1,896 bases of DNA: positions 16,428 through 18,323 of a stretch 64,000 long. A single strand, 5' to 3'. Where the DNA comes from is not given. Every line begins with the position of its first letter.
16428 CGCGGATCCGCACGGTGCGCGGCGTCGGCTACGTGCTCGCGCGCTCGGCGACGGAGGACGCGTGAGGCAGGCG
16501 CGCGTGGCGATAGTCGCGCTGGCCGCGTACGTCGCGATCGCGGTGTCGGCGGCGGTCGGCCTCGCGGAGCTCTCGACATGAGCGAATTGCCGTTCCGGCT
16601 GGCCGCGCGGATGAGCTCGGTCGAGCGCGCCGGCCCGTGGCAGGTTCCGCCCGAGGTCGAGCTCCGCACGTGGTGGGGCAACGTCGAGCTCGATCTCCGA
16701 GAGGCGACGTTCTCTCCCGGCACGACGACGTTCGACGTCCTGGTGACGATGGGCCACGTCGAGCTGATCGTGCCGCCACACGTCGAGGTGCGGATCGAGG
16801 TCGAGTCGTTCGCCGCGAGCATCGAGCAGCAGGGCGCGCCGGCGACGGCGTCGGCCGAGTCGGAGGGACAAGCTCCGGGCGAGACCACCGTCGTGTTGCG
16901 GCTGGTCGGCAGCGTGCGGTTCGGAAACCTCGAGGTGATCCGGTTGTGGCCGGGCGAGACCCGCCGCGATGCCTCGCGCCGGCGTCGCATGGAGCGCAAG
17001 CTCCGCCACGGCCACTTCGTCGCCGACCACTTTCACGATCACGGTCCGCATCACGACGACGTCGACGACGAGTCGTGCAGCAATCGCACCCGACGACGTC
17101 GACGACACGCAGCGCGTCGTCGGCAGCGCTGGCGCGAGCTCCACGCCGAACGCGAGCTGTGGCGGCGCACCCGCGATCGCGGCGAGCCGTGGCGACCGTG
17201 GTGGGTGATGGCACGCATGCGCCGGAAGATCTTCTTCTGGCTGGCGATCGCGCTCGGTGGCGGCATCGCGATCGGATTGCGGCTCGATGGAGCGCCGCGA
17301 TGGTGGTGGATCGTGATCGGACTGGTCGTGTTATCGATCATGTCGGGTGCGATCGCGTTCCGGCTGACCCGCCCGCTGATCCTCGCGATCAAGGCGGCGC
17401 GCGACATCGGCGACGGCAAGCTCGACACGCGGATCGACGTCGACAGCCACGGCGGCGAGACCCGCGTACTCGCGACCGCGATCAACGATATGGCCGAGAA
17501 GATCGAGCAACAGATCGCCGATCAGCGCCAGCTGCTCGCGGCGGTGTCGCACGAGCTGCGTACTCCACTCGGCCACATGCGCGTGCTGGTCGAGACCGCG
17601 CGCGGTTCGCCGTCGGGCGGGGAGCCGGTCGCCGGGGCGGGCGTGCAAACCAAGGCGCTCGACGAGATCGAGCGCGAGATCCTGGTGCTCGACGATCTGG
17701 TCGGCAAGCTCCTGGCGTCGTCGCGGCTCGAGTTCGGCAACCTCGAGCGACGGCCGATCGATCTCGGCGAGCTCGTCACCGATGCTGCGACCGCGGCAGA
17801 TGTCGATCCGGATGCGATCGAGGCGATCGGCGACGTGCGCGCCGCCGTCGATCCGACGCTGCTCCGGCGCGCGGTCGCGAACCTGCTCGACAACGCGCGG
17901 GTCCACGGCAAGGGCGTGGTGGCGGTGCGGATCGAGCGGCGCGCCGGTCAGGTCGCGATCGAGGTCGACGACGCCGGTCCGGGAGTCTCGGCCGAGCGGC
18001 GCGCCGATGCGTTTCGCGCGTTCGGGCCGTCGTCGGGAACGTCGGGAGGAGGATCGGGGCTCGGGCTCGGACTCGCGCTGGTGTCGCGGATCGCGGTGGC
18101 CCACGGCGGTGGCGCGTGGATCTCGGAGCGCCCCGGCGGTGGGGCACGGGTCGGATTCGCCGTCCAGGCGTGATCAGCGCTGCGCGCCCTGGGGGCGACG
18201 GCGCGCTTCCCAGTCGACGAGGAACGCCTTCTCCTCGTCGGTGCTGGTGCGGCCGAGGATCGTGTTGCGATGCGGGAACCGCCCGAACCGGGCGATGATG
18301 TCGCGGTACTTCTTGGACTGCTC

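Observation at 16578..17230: Sensor kinase whose sensing end is cytoplasmic: beta-rich N-domain plus His-rich linker before two transmembrane helices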

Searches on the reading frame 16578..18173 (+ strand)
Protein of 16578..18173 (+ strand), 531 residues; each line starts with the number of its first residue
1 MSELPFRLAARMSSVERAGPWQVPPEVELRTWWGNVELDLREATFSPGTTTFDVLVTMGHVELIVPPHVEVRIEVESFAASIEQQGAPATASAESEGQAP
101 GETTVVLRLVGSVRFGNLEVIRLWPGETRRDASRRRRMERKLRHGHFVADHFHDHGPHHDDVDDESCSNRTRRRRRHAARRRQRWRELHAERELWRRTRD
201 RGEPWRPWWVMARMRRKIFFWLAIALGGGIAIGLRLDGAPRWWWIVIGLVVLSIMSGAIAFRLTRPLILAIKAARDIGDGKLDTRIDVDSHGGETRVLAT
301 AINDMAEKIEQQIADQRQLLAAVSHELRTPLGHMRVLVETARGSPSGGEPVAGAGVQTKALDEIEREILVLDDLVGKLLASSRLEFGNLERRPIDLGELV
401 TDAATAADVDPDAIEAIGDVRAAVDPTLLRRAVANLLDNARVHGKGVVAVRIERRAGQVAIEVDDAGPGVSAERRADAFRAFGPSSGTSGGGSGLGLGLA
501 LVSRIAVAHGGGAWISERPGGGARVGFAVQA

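Call 3: search_protein_families(library=pfam, proteins=[window:16578-18173:+], max_evalue=1)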
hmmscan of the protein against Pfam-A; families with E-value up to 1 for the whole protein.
window:16578-18173:+ (531 aa): 5 families
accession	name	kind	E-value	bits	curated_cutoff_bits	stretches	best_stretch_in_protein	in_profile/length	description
PF02518.31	HATPase_c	-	4.6e-20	72.6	26.4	1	425-527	2-105/111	Histidine kinase-, DNA gyrase B-, and HSP90-like ATPase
PF00512.31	HisKA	-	9e-11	42.1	26.9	1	316-385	2-64/66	His Kinase A (phospho-acceptor) domain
PF00672.30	HAMP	-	2.4e-09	37.8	25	1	259-311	2-53/53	HAMP domain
PF09922.15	LiaF-like_C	-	3e-08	34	29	1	20-120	11-114/114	Cell wall-active antibiotics response LiaF, C-terminal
PF13581.12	HATPase_c_2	-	0.00014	22.3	27.4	1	432-507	39-114/127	Histidine kinase-like ATPase domain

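Call 8: find_homologous_proteins(query=window:16578-18170:+, max_evalue=1e-10)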
Query window:16578-18170:+ (531 aa): 4584 proteins with E <= 1e-10 among 8000 candidates; the best 120 are listed.
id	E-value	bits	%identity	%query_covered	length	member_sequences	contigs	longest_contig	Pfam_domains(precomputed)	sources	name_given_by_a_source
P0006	0.0e+0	1172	100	100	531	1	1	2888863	PF00672.31,PF09922.16,PF02518.32,PF00512.32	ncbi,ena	-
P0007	2.0e-237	807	65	99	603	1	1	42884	PF00672.31,PF09922.16,PF02518.32,PF00512.32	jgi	-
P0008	3.1e-224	764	70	99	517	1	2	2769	PF00672.31,PF09922.16,PF02518.32,PF00512.32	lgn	-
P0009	4.4e-217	740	64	100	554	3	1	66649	PF00672.31,PF09922.16,PF02518.32,PF00512.32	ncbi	-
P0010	7.5e-210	716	62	99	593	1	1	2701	PF00672.31,PF09922.16,PF02518.32,PF00512.32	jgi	jgi:signal transduction histidine kinase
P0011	2.3e-207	708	64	100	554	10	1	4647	PF00672.31,PF09922.16,PF02518.32,PF00512.32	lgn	-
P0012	3.0e-205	701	63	100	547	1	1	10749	PF00672.31,PF09922.16,PF02518.32,PF00512.32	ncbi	-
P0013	6.7e-205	700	63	99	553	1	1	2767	PF00672.31,PF09922.16,PF13581.13,PF02518.32,PF00512.32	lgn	-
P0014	5.0e-202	690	63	98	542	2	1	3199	PF00672.31,PF09922.16,PF02518.32,PF00512.32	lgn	-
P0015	7.0e-202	690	63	100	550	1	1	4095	PF00672.31,PF09922.16,PF02518.32,PF00512.32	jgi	jgi:signal transduction histidine kinase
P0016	2.4e-188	645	61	99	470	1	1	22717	PF00672.31,PF13581.13,PF02518.32,PF00512.32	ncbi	ncbi:MAG: ATP-binding protein [Kofleriaceae bacterium]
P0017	1.9e-187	642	61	100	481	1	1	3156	PF00672.31,PF09922.16,PF02518.32,PF00512.32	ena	-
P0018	1.9e-186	639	60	100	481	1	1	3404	PF00672.31,PF09922.16,PF02518.32,PF00512.32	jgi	-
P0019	9.7e-186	637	61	98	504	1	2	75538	PF00672.31,PF09922.16,PF13581.13,PF02518.32,PF00512.32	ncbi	-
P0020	5.3e-182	624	60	98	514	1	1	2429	PF00672.31,PF09922.16,PF13581.13,PF02518.32,PF00512.32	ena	-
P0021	6.2e-182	624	59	98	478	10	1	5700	PF00672.31,PF09922.16,PF13581.13,PF02518.32,PF00512.32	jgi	-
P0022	8.5e-182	624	60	98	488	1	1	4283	PF00672.31,PF09922.16,PF13581.13,PF02518.32,PF00512.32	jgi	jgi:signal transduction histidine kinase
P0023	9.0e-182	624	61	98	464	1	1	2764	PF00672.31,PF09922.16,PF02518.32,PF00512.32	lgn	-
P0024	1.9e-181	623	58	100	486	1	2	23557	PF00672.31,PF09922.16,PF13581.13,PF02518.32,PF00512.32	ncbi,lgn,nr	ncbi:MAG: HAMP domain-containing protein [Deltaproteobacteria bacterium]|nr:HAMP domain-containing p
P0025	2.7e-181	622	58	99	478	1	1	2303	PF00672.31,PF09922.16,PF02518.32,PF00512.32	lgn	-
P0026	1.6e-179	616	56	98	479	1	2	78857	PF00672.31,PF09922.16,PF13581.13,PF02518.32,PF00512.32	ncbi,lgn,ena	-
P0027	1.8e-179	616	61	98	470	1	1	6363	PF00672.31,PF09922.16,PF02518.32,PF00512.32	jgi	-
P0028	1.9e-179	616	57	98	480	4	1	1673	PF00672.31,PF09922.16,PF13581.13,PF02518.32,PF00512.32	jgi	jgi:signal transduction histidine kinase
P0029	2.6e-179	615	60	98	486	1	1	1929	PF00672.31,PF09922.16,PF02518.32,PF00512.32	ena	-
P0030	4.3e-179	615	60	98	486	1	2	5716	PF00672.31,PF09922.16,PF02518.32,PF00512.32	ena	-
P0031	1.3e-178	613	57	98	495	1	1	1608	PF00672.31,PF09922.16,PF02518.32,PF00512.32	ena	-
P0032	1.6e-178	613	56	98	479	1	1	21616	PF00672.31,PF09922.16,PF13581.13,PF02518.32,PF00512.32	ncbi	-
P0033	2.3e-178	612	58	98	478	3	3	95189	PF00672.31,PF09922.16,PF13581.13,PF02518.32,PF00512.32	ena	-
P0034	5.9e-178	611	59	98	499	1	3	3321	PF00672.31,PF09922.16,PF13581.13,PF02518.32,PF00512.32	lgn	-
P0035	9.3e-178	610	60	98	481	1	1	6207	PF00672.31,PF09922.16,PF13581.13,PF02518.32,PF00512.32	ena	-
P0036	9.9e-178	610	58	98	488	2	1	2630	PF00672.31,PF09922.16,PF13581.13,PF02518.32,PF00512.32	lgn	-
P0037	1.0e-177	610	59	98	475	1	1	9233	PF00672.31,PF09922.16,PF02518.32,PF00512.32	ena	-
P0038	1.2e-177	610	59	99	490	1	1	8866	PF00672.31,PF09922.16,PF02518.32,PF00512.32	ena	-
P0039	3.2e-177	609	59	100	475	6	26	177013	PF00672.31,PF09922.16,PF02518.32,PF00512.32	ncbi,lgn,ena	-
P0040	3.2e-177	609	58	98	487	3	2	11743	PF00672.31,PF09922.16,PF02518.32,PF00512.32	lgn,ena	-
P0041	5.3e-177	608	59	98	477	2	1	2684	PF00672.31,PF09922.16,PF02518.32,PF00512.32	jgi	-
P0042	1.4e-176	606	58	97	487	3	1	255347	PF00672.31,PF09922.16,PF13581.13,PF02518.32,PF00512.32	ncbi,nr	ncbi:MAG: ATP-binding protein [Myxococcota bacterium]|nr:ATP-binding protein [Myxococcota bacterium]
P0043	1.5e-176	606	57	100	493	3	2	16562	PF00672.31,PF09922.16,PF13581.13,PF02518.32,PF00512.32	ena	-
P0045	2.1e-176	606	58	100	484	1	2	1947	PF00672.31,PF09922.16,PF02518.32,PF00512.32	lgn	-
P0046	4.1e-176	605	59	98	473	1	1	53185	PF00672.31,PF09922.16,PF02518.32,PF00512.32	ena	-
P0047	7.4e-176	604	58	100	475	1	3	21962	PF00672.31,PF09922.16,PF02518.32,PF00512.32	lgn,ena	-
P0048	7.4e-176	604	70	65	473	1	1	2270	PF00672.31,PF09922.16,PF13581.13,PF02518.32,PF00512.32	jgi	jgi:signal transduction histidine kinase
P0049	7.8e-176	604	56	98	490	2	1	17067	PF00672.31,PF09922.16,PF13581.13,PF02518.32,PF00512.32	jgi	-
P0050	1.2e-175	603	57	98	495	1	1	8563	PF00672.31,PF09922.16,PF13581.13,PF02518.32,PF00512.32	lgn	-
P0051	1.2e-175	603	58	98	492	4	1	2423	PF00672.31,PF09922.16,PF13581.13,PF02518.32,PF00512.32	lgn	-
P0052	1.3e-175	603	58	98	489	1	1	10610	PF00672.31,PF09922.16,PF02518.32,PF00512.32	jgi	jgi:signal transduction histidine kinase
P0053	1.5e-175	603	58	98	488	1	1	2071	PF00672.31,PF09922.16,PF13581.13,PF02518.32,PF00512.32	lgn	-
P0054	2.5e-175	602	59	100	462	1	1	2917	PF00672.31,PF09922.16,PF02518.32,PF00512.32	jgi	-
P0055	7.4e-175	601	59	100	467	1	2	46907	PF00672.31,PF09922.16,PF02518.32,PF00512.32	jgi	jgi:signal transduction histidine kinase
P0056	9.3e-175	600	58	98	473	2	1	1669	PF00672.31,PF09922.16,PF13581.13,PF02518.32,PF00512.32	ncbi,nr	ncbi:MAG TPA: ATP-binding protein, partial [Kofleriaceae bacterium]|nr:ATP-binding protein [Kofleria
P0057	3.3e-174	599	56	98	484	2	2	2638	PF00672.31,PF09922.16,PF13581.13,PF02518.32,PF00512.32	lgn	-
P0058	4.0e-174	598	58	98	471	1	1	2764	PF00672.31,PF09922.16,PF13581.13,PF02518.32,PF00512.32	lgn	-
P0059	4.3e-174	598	58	98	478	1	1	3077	PF00672.31,PF09922.16,PF02518.32,PF00512.32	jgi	jgi:signal transduction histidine kinase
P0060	4.4e-174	598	57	98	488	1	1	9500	PF00672.31,PF09922.16,PF13581.13,PF02518.32,PF00512.32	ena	-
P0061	7.0e-174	598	57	100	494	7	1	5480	PF00672.31,PF09922.16,PF02518.32,PF00512.32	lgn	-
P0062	1.4e-173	597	57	98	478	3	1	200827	PF00672.31,PF09922.16,PF02518.32,PF00512.32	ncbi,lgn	-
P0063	1.4e-173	597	58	98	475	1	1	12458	PF00672.31,PF09922.16,PF02518.32,PF00512.32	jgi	jgi:signal transduction histidine kinase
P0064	1.8e-173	596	57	98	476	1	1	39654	PF00672.31,PF09922.16,PF13581.13,PF02518.32,PF00512.32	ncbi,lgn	-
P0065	2.2e-173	596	54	90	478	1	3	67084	PF00672.31,PF09922.16,PF13581.13,PF02518.32,PF00512.32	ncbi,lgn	-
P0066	3.4e-173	595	57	98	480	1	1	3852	PF00672.31,PF09922.16,PF02518.32,PF00512.32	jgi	jgi:signal transduction histidine kinase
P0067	3.4e-173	595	57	98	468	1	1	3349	PF00672.31,PF09922.16,PF02518.32,PF00512.32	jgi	jgi:two-component system OmpR family sensor kinase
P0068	4.3e-173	595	58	100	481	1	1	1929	PF00672.31,PF09922.16,PF13581.13,PF02518.32,PF00512.32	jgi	jgi:signal transduction histidine kinase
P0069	9.5e-173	594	56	98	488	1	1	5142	PF00672.31,PF09922.16,PF13581.13,PF02518.32,PF00512.32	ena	-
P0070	1.7e-172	593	57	98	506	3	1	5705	PF00672.31,PF09922.16,PF13581.13,PF02518.32,PF00512.32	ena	-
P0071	2.0e-172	593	56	98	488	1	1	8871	PF00672.31,PF09922.16,PF13581.13,PF02518.32,PF00512.32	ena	-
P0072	2.5e-172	592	56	98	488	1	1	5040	PF00672.31,PF09922.16,PF13581.13,PF02518.32,PF00512.32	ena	-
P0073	6.8e-172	591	59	98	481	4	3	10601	PF00672.31,PF09922.16,PF13581.13,PF02518.32,PF00512.32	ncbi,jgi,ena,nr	ncbi:MAG TPA: ATP-binding protein [Kofleriaceae bacterium]|nr:ATP-binding protein [Kofleriaceae bact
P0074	2.1e-171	589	56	98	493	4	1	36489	PF00672.31,PF09922.16,PF02518.32,PF00512.32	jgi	jgi:signal transduction histidine kinase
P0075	2.4e-171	589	58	98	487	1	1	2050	PF00672.31,PF09922.16,PF02518.32,PF00512.32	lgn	-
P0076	4.4e-171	588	57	98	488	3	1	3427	PF00672.31,PF09922.16,PF02518.32,PF00512.32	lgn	-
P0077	1.5e-170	587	56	99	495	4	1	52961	PF00672.31,PF09922.16,PF02518.32,PF00512.32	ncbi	ncbi:MAG TPA: ATP-binding protein [Kofleriaceae bacterium]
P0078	1.9e-170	586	57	98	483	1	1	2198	PF00672.31,PF09922.16,PF02518.32,PF00512.32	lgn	-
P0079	3.2e-170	585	58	98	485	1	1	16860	PF00672.31,PF09922.16,PF02518.32,PF00512.32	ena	-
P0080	5.5e-170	585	57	100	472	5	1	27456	PF00672.31,PF09922.16,PF13581.13,PF02518.32,PF00512.32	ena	-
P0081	7.5e-170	584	56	98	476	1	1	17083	PF00672.31,PF09922.16,PF02518.32,PF00512.32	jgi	jgi:signal transduction histidine kinase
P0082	2.6e-169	582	59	99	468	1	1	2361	PF00672.31,PF09922.16,PF13581.13,PF02518.32,PF00512.32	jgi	jgi:signal transduction histidine kinase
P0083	4.7e-169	582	55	98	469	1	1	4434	PF00672.31,PF09922.16,PF13581.13,PF02518.32,PF00512.32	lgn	-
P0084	1.0e-168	581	58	100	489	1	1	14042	PF00672.31,PF09922.16,PF02518.32,PF00512.32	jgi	jgi:signal transduction histidine kinase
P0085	1.0e-168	581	57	98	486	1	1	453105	PF00672.31,PF09922.16,PF13581.13,PF02518.32,PF00512.32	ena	-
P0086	5.1e-168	578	57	98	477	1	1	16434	PF00672.31,PF09922.16,PF02518.32,PF00512.32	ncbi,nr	ncbi:MAG: sensor histidine kinase [Myxococcales bacterium]|nr:sensor histidine kinase [Myxococcales 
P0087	8.4e-168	577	57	98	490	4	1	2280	PF00672.31,PF09922.16,PF02518.32,PF00512.32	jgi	jgi:signal transduction histidine kinase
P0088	1.1e-167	577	55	98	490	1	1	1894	PF00672.31,PF09922.16,PF02518.32,PF00512.32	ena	-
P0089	1.2e-167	577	57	98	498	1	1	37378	PF00672.31,PF09922.16,PF02518.32,PF00512.32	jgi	-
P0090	1.6e-167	577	57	98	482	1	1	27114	PF00672.31,PF09922.16,PF13581.13,PF02518.32,PF00512.32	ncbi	-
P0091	1.7e-167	577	57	100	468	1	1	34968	PF00672.31,PF09922.16,PF02518.32,PF00512.32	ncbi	-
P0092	4.0e-167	575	54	99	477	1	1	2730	PF00672.31,PF09922.16,PF02518.32,PF00512.32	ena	-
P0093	4.2e-167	575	73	62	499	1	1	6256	PF00672.31,PF09922.16,PF02518.32,PF00512.32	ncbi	-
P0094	5.9e-167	575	57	99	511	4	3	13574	PF00672.31,PF09922.16,PF02518.32,PF00512.32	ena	-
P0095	6.2e-167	575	57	98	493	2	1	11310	PF00672.31,PF09922.16,PF02518.32,PF00512.32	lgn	-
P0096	6.6e-167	575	57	98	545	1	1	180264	PF00672.31,PF09922.16,PF02518.32,PF00486.35,PF00512.32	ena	-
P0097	1.9e-166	573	57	98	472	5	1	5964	PF00672.31,PF09922.16,PF13581.13,PF02518.32,PF00512.32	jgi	-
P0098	2.0e-166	573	56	98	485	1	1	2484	PF00672.31,PF09922.16,PF02518.32,PF00512.32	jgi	jgi:signal transduction histidine kinase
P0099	2.5e-166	573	56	98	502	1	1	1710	PF00672.31,PF09922.16,PF02518.32,PF00512.32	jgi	jgi:signal transduction histidine kinase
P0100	4.9e-166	572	55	100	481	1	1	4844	PF00672.31,PF09922.16,PF02518.32,PF00512.32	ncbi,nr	ncbi:MAG: ATP-binding protein [Kofleriaceae bacterium]|nr:ATP-binding protein [Kofleriaceae bacteriu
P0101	4.9e-166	572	55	98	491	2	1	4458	PF00672.31,PF09922.16,PF02518.32,PF00512.32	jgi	jgi:signal transduction histidine kinase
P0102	5.3e-166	572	55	98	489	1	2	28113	PF00672.31,PF09922.16,PF13581.13,PF02518.32,PF00512.32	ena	-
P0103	9.6e-166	571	54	98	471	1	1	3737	PF00672.31,PF09922.16,PF02518.32,PF00512.32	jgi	jgi:signal transduction histidine kinase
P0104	4.1e-165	569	55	98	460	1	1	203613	PF00672.31,PF09922.16,PF02518.32,PF00512.32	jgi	jgi:signal transduction histidine kinase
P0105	8.2e-165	568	56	98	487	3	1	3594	PF00672.31,PF09922.16,PF02518.32,PF00512.32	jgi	jgi:signal transduction histidine kinase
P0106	1.1e-164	567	55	98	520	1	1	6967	PF00672.31,PF09922.16,PF02518.32,PF00512.32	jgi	jgi:signal transduction histidine kinase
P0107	1.1e-164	567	56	98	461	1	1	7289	PF00672.31,PF09922.16,PF02518.32,PF00512.32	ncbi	ncbi:MAG: ATP-binding protein [Acidobacteriota bacterium]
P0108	1.2e-164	567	56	99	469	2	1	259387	PF00672.31,PF09922.16,PF13581.13,PF02518.32,PF00512.32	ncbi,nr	ncbi:MAG: HAMP domain-containing protein [Deltaproteobacteria bacterium]|nr:HAMP domain-containing p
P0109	1.3e-164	567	56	99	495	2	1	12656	PF00672.31,PF09922.16,PF02518.32,PF00512.32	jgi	-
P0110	1.9e-164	566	55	98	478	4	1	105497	PF00672.31,PF09922.16,PF02518.32,PF00512.32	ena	-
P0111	2.1e-164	566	55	100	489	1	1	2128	PF00672.31,PF09922.16,PF02518.32,PF00512.32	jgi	jgi:signal transduction histidine kinase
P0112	3.1e-164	566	57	100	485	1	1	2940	PF00672.31,PF09922.16,PF02518.32,PF00512.32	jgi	jgi:signal transduction histidine kinase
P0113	4.5e-164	565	55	99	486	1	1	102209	PF00672.31,PF09922.16,PF02518.32,PF00512.32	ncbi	-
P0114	5.7e-164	565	55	98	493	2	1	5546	PF00672.31,PF09922.16,PF02518.32,PF00512.32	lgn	-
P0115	7.0e-164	565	56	99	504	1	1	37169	PF00672.31,PF09922.16,PF13581.13,PF02518.32,PF00512.32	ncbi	-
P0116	9.0e-164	564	55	99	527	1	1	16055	PF00672.31,PF09922.16,PF02518.32,PF00512.32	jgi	jgi:signal transduction histidine kinase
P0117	1.6e-163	563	56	99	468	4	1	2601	PF00672.31,PF09922.16,PF02518.32,PF00512.32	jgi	jgi:signal transduction histidine kinase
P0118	1.9e-163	563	55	100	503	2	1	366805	PF00672.31,PF09922.16,PF02518.32,PF00512.32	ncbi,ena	-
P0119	4.0e-163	562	57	98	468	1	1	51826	PF00672.31,PF09922.16,PF02518.32,PF00512.32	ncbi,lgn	-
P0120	4.9e-163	562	54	99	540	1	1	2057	PF00672.31,PF09922.16,PF02518.32,PF00512.32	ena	-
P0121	5.4e-163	562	55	99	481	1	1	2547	PF00672.31,PF09922.16,PF02518.32,PF00512.32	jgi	-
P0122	6.4e-163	561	55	100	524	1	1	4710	PF00672.31,PF09922.16,PF02518.32,PF00512.32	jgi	jgi:signal transduction histidine kinase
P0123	7.1e-163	561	54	98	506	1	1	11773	PF00672.31,PF09922.16,PF02518.32,PF00512.32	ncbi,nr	ncbi:MAG: HAMP domain-containing protein [Kofleriaceae bacterium]|nr:HAMP domain-containing protein 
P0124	9.9e-163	561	55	100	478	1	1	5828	PF00672.31,PF09922.16,PF02518.32,PF00512.32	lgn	-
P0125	1.4e-162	560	56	98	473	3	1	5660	PF00672.31,PF09922.16,PF13581.13,PF02518.32,PF00512.32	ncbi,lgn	-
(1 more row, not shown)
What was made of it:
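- On Toastrack / LiaF-like_C domain (PF09922; DUF2154/DUF4097/DUF2807 unified): The domain is precomputed in nearly all of the 120 listed homologues (call 8).
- Tried and rejected: The full-length search (call 8) corrected this.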

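Call 14: find_encoding_contigs(protein=P0006, flank=6000, max_places=3)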
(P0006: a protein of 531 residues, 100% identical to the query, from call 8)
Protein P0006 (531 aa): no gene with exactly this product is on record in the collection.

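Call 15: find_encoding_contigs(protein=P0042, flank=6000, max_places=2)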
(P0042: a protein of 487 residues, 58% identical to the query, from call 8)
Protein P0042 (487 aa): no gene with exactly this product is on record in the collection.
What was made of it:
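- Tried and rejected: Exact-sequence look-ups of P0006 and P0042 found no contig on record (calls 14, 15).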

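Call 16: find_encoding_contigs(protein=P0104, flank=6000, max_places=2)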
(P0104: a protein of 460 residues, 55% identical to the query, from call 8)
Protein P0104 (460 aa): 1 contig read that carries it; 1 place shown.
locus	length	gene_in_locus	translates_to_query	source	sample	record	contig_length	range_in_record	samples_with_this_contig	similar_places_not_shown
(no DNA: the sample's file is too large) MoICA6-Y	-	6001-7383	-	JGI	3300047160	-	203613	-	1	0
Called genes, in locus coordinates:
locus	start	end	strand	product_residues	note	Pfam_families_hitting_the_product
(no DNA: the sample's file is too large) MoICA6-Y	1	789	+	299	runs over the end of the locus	PF04227:Indigoidine_A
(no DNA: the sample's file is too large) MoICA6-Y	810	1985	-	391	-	-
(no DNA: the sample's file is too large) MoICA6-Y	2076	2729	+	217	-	PF13240:Zn_Ribbon_1 (faint), PF12773:DZR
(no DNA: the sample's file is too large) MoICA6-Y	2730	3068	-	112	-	-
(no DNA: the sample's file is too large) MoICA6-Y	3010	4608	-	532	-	PF13541:ChlI, PF00158:Sigma54_activat (weak), PF00493:MCM (faint), PF01078:Mg_chelatase, PF07728:AAA_5, PF13335:Mg_chelatase_C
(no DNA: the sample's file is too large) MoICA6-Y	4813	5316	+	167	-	PF13801:Metal_resist (weak)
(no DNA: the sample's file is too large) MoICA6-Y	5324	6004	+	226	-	PF00072:Response_reg, PF00486:Trans_reg_C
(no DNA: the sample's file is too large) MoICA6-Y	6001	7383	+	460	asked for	PF09922:LiaF-like_C, PF00672:HAMP, PF00512:HisKA, PF02518:HATPase_c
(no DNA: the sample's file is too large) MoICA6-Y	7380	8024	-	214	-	-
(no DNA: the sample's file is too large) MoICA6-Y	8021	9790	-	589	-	PF01557:FAA_hydrolase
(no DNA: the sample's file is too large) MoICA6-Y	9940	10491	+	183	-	PF04542:Sigma70_r2, PF08281:Sigma70_r4_2, PF04545:Sigma70_r4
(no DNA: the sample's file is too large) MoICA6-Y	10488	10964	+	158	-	-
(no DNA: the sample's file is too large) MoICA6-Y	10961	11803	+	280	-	-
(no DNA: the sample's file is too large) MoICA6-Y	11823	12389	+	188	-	PF08308:PEGA (weak)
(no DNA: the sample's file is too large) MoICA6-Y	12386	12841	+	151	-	PF11695:DUF3291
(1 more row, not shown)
